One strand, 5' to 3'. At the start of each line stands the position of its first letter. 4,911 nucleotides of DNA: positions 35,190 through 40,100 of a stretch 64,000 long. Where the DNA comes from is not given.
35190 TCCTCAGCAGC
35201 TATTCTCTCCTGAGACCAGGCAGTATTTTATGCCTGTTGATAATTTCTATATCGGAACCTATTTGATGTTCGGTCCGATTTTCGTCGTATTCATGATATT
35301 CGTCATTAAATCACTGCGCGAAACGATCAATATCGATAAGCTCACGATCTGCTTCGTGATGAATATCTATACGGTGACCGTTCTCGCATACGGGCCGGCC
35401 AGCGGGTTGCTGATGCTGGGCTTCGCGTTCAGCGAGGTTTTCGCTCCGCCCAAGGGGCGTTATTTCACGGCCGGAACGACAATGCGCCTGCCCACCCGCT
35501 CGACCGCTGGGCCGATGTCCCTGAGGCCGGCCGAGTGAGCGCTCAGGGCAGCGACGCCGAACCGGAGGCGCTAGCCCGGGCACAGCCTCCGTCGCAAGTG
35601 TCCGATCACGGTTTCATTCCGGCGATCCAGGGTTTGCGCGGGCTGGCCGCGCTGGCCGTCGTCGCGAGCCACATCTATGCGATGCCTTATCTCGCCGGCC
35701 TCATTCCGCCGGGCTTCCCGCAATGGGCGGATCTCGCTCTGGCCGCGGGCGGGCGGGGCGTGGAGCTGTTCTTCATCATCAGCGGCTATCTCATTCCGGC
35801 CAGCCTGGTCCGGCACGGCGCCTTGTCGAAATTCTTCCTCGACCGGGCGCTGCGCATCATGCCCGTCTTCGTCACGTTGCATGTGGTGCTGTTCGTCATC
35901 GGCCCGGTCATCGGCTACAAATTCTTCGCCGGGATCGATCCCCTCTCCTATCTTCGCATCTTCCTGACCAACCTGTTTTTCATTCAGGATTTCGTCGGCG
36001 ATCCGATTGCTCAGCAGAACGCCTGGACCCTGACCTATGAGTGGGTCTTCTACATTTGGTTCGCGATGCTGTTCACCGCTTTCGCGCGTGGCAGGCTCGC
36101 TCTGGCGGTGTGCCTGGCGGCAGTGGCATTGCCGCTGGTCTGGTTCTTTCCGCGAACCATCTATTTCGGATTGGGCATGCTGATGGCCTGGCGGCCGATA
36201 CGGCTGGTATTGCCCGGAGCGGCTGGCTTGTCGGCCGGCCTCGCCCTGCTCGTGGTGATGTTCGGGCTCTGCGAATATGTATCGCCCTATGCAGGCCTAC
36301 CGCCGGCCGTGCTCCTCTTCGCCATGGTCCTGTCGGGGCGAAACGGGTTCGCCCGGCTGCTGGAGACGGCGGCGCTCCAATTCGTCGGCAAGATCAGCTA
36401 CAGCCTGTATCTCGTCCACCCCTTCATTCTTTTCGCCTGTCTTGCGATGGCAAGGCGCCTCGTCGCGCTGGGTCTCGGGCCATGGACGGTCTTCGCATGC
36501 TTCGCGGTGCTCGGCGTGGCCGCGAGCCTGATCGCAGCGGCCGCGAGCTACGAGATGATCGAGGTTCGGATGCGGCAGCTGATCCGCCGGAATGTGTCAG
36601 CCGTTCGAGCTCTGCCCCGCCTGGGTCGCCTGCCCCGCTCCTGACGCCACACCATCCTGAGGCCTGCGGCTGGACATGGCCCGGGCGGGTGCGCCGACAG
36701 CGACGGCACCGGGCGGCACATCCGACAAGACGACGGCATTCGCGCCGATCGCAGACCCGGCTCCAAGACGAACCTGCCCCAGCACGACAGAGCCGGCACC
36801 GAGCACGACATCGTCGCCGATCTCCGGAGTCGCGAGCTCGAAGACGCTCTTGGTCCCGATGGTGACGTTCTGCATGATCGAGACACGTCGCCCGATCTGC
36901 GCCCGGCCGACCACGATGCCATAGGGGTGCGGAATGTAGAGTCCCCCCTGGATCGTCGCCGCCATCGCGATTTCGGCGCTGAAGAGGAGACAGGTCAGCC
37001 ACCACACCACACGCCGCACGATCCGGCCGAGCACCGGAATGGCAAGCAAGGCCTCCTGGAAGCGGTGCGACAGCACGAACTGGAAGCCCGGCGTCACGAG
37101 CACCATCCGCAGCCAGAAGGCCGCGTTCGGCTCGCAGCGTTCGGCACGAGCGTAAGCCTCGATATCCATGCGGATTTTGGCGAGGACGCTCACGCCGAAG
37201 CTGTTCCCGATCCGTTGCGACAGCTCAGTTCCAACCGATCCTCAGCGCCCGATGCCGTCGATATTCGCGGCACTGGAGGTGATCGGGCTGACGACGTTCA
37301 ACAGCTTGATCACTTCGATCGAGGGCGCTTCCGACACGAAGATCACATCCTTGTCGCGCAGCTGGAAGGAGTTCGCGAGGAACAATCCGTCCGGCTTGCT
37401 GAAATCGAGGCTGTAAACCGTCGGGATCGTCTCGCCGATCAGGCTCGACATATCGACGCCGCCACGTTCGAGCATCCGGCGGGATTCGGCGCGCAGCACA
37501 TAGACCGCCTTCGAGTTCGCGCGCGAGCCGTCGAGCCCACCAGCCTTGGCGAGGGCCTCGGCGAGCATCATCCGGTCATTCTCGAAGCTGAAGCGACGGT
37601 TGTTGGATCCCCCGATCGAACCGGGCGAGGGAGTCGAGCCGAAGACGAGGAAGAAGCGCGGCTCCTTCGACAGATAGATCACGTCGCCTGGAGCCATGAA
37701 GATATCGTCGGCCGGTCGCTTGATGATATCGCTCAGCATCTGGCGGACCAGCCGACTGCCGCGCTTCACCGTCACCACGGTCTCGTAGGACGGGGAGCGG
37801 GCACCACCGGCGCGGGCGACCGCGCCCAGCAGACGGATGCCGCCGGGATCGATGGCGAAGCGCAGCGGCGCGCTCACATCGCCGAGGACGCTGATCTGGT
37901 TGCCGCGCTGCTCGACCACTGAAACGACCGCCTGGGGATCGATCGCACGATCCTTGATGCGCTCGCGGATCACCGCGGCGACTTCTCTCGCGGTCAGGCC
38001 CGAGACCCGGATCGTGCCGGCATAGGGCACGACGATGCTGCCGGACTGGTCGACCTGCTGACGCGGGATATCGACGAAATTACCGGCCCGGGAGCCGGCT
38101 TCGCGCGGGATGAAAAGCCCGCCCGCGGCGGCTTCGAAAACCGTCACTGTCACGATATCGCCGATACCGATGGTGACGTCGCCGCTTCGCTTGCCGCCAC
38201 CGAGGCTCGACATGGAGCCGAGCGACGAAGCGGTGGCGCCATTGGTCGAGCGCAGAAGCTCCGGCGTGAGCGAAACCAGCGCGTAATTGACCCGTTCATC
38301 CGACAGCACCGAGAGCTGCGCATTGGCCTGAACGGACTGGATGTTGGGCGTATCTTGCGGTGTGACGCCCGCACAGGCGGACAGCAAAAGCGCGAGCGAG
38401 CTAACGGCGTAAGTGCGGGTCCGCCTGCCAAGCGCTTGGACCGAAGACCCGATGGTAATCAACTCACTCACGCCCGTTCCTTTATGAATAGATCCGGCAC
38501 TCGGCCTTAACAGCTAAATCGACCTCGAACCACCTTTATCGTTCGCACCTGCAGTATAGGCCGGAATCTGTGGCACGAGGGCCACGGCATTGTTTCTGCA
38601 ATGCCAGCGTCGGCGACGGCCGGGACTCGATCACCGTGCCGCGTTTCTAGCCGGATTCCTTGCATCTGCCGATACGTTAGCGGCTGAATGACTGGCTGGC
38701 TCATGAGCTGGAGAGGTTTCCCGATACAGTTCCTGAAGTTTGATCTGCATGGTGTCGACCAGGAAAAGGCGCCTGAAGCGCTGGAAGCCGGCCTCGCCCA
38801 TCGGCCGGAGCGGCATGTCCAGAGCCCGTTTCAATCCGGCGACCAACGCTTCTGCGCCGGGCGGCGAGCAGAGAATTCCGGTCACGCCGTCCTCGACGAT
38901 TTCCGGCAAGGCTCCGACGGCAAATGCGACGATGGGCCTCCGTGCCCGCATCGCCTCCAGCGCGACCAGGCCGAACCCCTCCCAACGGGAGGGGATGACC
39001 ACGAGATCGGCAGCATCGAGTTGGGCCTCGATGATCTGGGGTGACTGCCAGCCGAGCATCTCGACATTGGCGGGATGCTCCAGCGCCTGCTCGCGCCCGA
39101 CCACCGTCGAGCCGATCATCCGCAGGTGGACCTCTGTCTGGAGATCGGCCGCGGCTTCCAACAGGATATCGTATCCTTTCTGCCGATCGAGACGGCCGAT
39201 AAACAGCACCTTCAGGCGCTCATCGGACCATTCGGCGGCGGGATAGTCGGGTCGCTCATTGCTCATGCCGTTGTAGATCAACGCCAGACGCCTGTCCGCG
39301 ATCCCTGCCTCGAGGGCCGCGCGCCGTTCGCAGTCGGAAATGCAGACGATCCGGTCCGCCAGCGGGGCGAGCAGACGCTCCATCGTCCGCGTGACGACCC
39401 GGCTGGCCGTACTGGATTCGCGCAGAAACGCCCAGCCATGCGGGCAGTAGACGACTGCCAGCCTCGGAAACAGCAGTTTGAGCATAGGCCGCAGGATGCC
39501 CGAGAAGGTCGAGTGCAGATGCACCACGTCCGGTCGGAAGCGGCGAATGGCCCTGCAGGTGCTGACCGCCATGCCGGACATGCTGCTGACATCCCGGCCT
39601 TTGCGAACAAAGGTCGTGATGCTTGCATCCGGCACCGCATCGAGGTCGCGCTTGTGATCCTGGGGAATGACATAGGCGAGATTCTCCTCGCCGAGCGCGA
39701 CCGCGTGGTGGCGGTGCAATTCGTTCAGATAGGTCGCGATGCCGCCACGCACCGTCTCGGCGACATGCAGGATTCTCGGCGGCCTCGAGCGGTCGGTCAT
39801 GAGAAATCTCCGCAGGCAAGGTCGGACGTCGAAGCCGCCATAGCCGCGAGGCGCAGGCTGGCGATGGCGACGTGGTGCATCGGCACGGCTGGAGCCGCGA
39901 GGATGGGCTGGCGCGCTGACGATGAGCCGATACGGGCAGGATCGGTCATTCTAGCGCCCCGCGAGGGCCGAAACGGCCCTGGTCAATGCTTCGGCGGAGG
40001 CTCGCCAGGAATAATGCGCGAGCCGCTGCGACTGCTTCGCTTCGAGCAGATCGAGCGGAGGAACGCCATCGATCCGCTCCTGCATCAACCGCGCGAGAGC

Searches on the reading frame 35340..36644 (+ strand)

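Call 22: search_protein_families(library=pfam, proteins=[window:35340-36644:+], max_evalue=0.001)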
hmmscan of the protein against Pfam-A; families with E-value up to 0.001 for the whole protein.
window:35340-36644:+ (434 aa): 1 family
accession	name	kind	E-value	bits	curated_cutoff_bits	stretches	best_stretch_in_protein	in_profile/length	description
PF01757.29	Acyl_transf_3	-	2.8e-22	79.7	31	1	94-400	2-325/326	Acyltransferase domain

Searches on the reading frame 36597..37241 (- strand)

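Call 22: search_protein_families(library=pfam, proteins=[window:36597-37241:-], max_evalue=0.001)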
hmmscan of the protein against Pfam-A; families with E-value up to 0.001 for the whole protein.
window:36597-37241:- (214 aa): 2 families
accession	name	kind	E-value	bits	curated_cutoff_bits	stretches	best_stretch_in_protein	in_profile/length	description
PF00132.30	Hexapep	-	2.1e-11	43.5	27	1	139-171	2-34/36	Bacterial transferase hexapeptide (six repeats)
PF14602.12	Hexapep_2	-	0.00017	21.7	27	0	141-172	4-33/34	Hexapeptide repeat of succinyl-transferase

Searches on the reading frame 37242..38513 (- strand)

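Call 22: search_protein_families(library=pfam, proteins=[window:37242-38513:-], max_evalue=0.001)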
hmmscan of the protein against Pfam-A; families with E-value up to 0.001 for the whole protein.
window:37242-38513:- (423 aa): 3 families
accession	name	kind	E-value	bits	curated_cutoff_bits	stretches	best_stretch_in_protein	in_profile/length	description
PF02563.21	Poly_export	-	7.9e-15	55.2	28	1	111-199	5-76/77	Polysaccharide biosynthesis/export protein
PF22461.2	SLBB_2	-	2.7e-14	53.5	27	2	309-393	16-79/79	SLBB domain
PF10531.15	SLBB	-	0.00018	21.7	27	0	207-252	2-46/55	SLBB domain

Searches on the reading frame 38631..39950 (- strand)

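Call 22: search_protein_families(library=pfam, proteins=[window:38631-39950:-], max_evalue=0.001)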
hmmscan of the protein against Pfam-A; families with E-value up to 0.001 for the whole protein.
window:38631-39950:- (439 aa): 5 families
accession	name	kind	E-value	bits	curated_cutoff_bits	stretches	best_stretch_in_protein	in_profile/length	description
PF00534.26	Glycos_transf_1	-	3.8e-33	114.9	26.4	1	241-380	11-159/172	Glycosyl transferases group 1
PF13692.12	Glyco_trans_1_4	-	1.8e-30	106.5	27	1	247-378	3-141/142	Glycosyl transferases group 1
PF20706.3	GT4-conflict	-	3e-18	66.4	26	1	68-342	11-310/385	Family 4 Glycosyltransferase in conflict systems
PF13579.12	Glyco_trans_4_4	-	1.8e-17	64.6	29.7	1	69-228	1-158/158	Glycosyl transferase 4-like domain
PF13439.12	Glyco_transf_4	-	4.2e-16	59.9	28.5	1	69-230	2-167/170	Glycosyltransferase Family 4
